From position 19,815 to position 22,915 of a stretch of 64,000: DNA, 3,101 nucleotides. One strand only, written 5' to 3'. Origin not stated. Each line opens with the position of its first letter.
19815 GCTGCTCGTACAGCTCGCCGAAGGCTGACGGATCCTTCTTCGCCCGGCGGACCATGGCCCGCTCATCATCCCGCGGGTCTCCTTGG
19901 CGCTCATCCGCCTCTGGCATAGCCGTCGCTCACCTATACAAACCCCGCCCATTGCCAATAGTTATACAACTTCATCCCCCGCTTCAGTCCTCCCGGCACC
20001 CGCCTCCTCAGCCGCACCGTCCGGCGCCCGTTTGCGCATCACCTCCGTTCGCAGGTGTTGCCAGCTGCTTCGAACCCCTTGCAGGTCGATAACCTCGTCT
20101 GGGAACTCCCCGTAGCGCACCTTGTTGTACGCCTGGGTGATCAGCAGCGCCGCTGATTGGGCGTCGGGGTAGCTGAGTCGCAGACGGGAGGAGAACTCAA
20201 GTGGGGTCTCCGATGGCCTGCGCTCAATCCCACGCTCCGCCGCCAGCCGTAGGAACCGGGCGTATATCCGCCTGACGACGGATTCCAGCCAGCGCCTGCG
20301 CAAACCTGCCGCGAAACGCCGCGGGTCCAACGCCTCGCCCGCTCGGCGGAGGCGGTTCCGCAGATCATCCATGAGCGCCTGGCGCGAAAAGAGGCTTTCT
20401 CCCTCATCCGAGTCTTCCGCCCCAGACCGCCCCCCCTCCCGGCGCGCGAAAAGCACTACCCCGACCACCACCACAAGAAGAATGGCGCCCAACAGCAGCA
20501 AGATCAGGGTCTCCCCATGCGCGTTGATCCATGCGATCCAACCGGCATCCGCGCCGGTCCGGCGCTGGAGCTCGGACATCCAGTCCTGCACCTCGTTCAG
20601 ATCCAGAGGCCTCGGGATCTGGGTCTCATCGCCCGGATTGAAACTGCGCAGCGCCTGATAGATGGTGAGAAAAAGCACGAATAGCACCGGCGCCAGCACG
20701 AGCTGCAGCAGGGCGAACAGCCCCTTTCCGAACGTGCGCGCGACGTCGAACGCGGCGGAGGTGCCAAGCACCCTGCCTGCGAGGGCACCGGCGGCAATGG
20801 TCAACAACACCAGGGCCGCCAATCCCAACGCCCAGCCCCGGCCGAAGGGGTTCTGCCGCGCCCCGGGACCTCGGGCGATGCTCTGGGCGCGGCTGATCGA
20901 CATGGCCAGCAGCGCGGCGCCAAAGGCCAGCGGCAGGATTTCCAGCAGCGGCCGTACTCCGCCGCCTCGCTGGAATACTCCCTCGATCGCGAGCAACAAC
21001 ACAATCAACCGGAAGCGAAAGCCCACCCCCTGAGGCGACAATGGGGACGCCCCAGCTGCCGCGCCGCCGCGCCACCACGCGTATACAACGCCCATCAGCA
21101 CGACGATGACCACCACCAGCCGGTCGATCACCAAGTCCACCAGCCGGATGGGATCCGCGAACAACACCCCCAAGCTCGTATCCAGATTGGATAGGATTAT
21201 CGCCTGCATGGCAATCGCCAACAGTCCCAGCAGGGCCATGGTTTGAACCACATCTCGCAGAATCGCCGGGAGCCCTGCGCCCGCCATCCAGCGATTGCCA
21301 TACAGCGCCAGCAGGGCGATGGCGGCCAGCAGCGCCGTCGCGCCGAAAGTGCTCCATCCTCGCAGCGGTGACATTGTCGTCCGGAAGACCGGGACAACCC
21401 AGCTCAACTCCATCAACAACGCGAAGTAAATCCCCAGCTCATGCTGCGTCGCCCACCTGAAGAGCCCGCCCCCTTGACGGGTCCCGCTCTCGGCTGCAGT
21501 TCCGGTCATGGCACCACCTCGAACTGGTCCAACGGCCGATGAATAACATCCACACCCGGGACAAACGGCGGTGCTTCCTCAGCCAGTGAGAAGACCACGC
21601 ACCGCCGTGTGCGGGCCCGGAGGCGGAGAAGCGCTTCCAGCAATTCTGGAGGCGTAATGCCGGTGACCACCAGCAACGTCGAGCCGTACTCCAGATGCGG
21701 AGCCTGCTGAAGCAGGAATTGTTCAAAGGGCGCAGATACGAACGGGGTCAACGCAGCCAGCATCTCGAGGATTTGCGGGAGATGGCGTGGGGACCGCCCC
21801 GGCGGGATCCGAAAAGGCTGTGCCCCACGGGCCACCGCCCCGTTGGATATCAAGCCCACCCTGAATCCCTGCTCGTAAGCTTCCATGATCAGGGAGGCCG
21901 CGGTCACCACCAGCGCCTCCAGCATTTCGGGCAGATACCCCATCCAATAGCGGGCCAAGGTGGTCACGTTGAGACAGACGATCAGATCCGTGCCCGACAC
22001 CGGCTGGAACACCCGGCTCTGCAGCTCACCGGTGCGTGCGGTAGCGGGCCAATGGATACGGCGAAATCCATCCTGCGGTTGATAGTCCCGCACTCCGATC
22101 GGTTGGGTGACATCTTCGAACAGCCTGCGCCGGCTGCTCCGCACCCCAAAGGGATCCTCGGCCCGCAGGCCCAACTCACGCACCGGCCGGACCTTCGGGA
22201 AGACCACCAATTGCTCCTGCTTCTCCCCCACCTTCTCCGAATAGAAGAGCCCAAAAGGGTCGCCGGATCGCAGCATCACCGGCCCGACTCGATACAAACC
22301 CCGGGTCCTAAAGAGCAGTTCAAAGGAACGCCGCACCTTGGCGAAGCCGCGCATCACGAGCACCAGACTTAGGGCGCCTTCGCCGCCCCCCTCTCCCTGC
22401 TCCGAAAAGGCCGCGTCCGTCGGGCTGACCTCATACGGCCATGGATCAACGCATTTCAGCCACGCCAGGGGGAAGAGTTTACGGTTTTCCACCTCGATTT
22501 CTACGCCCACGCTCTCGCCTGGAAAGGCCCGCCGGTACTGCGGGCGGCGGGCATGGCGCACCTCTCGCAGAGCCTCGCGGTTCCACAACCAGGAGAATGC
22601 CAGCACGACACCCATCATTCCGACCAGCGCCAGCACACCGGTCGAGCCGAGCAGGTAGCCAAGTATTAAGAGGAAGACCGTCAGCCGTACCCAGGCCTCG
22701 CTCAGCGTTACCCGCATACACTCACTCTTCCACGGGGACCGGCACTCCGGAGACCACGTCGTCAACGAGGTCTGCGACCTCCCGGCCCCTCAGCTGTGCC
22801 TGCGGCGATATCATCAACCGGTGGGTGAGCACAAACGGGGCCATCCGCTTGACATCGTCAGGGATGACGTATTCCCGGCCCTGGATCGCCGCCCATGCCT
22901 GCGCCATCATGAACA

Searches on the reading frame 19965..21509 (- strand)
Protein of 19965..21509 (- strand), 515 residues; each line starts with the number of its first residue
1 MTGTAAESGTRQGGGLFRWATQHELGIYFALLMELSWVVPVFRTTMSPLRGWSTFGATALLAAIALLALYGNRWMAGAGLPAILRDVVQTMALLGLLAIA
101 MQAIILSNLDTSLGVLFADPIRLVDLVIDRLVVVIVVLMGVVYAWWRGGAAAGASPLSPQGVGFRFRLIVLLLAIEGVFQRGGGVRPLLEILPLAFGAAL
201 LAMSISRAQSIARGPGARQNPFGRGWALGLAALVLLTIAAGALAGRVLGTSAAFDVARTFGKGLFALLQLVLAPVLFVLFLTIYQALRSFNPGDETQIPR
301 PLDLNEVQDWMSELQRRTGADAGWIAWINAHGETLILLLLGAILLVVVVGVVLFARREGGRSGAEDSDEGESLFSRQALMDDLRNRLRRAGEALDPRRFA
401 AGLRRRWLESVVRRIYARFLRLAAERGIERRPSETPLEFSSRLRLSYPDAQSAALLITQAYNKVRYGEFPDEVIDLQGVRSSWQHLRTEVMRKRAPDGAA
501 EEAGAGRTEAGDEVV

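Call 20: search_protein_families(library=ncbifam, proteins=[window:19965-21509:-], max_evalue=1e-10)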
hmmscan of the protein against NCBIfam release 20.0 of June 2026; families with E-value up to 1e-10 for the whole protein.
window:19965-21509:- (515 aa): 0 families

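Call 41: search_protein_families(library=pfam, proteins=[window:19965-21509:-], max_evalue=0.00001)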
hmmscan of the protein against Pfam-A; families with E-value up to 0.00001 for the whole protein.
window:19965-21509:- (515 aa): 1 family
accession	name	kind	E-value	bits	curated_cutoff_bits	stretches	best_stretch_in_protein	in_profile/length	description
PF13559.11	DUF4129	-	4.7e-14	52.7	24.8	1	415-471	1-56/69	Domain of unknown function (DUF4129)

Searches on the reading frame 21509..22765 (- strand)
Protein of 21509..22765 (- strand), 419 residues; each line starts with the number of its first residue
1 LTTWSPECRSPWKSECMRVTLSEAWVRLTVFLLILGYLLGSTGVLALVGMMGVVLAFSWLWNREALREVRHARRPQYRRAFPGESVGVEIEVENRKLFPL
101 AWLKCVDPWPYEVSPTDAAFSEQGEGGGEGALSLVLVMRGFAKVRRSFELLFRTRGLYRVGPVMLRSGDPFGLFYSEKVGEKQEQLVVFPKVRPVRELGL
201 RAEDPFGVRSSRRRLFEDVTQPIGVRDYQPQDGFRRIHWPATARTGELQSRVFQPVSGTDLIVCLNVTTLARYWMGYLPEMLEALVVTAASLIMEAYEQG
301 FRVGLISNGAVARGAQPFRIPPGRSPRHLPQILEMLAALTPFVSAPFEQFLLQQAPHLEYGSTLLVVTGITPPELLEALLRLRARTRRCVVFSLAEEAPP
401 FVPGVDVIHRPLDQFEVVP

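Call 20: search_protein_families(library=ncbifam, proteins=[window:21509-22765:-], max_evalue=1e-10)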
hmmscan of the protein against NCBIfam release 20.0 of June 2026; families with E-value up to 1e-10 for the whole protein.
window:21509-22765:- (419 aa): 0 families

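Call 41: search_protein_families(library=pfam, proteins=[window:21509-22765:-], max_evalue=0.00001)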
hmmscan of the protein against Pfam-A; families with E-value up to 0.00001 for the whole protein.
window:21509-22765:- (419 aa): 1 family
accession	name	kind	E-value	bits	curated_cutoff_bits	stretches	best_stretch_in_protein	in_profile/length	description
PF01882.25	DUF58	-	1.6e-10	41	23.4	1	225-344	2-116/216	Protein of unknown function DUF58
